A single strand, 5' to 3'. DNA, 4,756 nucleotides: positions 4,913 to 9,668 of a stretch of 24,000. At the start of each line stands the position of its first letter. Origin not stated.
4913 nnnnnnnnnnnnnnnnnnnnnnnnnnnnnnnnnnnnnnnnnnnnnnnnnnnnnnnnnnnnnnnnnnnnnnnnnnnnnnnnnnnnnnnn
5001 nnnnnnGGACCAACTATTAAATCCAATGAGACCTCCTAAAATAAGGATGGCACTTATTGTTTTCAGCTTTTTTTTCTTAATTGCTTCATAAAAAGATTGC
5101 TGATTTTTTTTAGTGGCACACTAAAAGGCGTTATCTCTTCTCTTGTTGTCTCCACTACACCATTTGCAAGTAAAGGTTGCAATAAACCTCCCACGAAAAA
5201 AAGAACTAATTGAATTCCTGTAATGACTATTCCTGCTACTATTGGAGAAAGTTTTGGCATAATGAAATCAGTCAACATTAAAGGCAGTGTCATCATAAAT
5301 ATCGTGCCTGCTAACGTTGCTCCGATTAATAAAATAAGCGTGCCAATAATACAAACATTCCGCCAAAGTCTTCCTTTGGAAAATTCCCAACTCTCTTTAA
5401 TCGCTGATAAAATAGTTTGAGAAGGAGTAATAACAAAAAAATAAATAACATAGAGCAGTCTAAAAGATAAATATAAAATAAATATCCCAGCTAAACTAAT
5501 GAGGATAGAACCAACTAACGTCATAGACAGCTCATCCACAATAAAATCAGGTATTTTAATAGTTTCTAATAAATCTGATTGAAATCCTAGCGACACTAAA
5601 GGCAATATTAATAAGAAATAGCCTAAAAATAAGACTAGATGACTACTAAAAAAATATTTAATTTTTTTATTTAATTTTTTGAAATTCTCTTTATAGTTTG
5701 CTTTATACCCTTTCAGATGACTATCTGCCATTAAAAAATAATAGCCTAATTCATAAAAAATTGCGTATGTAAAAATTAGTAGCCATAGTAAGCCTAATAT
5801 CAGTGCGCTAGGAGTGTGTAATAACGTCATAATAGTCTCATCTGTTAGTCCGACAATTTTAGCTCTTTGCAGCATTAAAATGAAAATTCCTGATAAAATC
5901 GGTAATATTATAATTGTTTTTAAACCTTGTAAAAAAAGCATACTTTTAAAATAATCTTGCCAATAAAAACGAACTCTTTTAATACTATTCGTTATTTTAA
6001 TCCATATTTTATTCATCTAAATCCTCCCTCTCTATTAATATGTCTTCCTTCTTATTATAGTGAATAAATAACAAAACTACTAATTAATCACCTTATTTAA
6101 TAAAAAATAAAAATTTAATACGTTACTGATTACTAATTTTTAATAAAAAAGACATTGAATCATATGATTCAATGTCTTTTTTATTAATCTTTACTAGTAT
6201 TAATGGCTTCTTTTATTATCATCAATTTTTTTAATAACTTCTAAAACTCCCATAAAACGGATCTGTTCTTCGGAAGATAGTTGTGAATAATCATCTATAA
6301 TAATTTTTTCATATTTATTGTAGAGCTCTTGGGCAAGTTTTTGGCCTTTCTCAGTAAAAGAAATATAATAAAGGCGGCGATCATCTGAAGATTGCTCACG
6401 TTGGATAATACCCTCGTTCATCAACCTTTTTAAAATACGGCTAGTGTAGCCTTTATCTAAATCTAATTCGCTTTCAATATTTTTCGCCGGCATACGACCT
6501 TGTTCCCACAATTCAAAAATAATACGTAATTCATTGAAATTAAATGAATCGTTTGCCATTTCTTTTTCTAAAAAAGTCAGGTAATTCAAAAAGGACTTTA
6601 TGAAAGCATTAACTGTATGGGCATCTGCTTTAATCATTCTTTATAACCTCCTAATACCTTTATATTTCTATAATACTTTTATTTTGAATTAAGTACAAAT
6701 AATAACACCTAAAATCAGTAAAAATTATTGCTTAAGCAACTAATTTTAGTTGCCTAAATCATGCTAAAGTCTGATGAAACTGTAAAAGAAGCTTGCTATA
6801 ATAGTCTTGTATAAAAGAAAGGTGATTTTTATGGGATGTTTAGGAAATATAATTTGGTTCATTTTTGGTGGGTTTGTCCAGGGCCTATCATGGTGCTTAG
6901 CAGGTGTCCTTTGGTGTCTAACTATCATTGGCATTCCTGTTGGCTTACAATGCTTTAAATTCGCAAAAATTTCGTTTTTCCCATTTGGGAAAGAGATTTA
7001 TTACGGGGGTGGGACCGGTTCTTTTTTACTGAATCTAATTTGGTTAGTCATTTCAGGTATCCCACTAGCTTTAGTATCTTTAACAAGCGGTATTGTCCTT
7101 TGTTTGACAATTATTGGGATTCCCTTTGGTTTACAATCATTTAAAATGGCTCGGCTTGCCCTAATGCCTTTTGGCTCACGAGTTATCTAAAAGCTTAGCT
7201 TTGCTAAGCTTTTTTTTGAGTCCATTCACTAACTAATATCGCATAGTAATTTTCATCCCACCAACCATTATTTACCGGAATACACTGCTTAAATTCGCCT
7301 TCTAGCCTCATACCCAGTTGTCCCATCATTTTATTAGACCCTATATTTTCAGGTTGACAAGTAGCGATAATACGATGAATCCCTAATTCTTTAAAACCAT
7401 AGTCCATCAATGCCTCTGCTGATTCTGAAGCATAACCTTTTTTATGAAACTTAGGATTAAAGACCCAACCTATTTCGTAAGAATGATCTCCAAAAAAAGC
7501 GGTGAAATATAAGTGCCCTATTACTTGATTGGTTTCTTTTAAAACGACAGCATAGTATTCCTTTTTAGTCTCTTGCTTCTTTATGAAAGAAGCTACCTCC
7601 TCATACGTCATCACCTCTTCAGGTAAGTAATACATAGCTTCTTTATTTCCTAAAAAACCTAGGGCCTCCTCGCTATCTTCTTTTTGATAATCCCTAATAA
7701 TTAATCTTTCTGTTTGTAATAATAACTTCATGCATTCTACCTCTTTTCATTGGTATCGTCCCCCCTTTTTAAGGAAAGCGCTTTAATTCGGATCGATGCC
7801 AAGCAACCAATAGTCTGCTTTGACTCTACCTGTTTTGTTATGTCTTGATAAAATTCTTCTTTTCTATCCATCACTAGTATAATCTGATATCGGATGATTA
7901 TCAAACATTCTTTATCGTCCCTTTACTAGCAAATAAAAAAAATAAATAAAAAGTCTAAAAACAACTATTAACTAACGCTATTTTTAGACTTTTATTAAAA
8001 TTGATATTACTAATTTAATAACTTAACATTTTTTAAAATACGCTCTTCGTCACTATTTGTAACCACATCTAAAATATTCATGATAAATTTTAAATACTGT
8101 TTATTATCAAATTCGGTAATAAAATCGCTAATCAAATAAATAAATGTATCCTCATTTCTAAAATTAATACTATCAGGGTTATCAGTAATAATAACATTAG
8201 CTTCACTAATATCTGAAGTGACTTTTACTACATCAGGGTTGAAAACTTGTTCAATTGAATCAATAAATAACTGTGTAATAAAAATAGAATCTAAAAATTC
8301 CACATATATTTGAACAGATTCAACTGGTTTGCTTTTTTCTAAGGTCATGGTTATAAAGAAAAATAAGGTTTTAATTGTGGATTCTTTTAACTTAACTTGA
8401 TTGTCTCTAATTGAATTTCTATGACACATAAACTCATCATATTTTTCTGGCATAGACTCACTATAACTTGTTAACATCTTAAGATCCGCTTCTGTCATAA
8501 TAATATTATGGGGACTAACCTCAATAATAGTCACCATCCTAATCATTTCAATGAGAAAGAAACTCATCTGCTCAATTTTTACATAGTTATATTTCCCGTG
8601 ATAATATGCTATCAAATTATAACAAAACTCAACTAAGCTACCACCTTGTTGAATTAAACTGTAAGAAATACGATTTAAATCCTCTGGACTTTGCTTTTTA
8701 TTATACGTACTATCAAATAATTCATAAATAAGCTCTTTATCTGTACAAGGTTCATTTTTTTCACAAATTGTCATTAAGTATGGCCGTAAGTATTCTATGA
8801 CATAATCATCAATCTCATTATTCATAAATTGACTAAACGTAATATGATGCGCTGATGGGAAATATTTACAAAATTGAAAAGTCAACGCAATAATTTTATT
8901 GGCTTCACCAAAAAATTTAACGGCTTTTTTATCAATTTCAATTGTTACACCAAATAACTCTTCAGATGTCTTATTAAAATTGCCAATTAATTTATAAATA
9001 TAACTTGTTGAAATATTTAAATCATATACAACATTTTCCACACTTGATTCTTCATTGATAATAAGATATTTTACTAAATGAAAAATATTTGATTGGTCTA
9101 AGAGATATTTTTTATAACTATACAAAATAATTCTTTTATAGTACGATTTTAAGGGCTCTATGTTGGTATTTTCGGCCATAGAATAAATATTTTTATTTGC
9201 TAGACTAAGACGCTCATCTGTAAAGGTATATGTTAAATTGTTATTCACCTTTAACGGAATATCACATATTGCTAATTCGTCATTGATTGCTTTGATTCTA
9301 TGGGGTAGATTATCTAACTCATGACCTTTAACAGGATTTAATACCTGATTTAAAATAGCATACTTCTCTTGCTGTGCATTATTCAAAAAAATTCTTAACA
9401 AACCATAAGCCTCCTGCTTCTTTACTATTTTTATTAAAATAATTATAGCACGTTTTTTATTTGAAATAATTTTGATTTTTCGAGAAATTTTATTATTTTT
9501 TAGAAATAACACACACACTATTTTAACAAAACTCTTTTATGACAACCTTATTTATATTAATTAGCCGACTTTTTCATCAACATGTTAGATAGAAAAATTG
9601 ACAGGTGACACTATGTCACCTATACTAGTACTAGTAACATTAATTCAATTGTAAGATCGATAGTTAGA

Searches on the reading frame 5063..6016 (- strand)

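Call 87: search_protein_families(library=pfam, proteins=[window:5063-6016:-])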
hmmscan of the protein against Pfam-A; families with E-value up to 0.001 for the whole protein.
window:5063-6016:- (317 aa): 1 family
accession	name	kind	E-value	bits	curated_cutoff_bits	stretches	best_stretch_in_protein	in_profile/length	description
PF10110.14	GPDPase_memb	-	6.7e-46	156.9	29.6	1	8-285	1-280/321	Membrane domain of glycerophosphoryl diester phosphodiesterase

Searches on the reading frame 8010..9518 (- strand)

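Call 87: search_protein_families(library=pfam, proteins=[window:8010-9518:-])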
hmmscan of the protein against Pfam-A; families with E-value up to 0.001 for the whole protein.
window:8010-9518:- (502 aa): 1 family
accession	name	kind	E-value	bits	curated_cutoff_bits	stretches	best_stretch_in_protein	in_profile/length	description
PF05043.19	Mga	-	0.00033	21.6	21.1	1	137-215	10-85/87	Mga helix-turn-helix domain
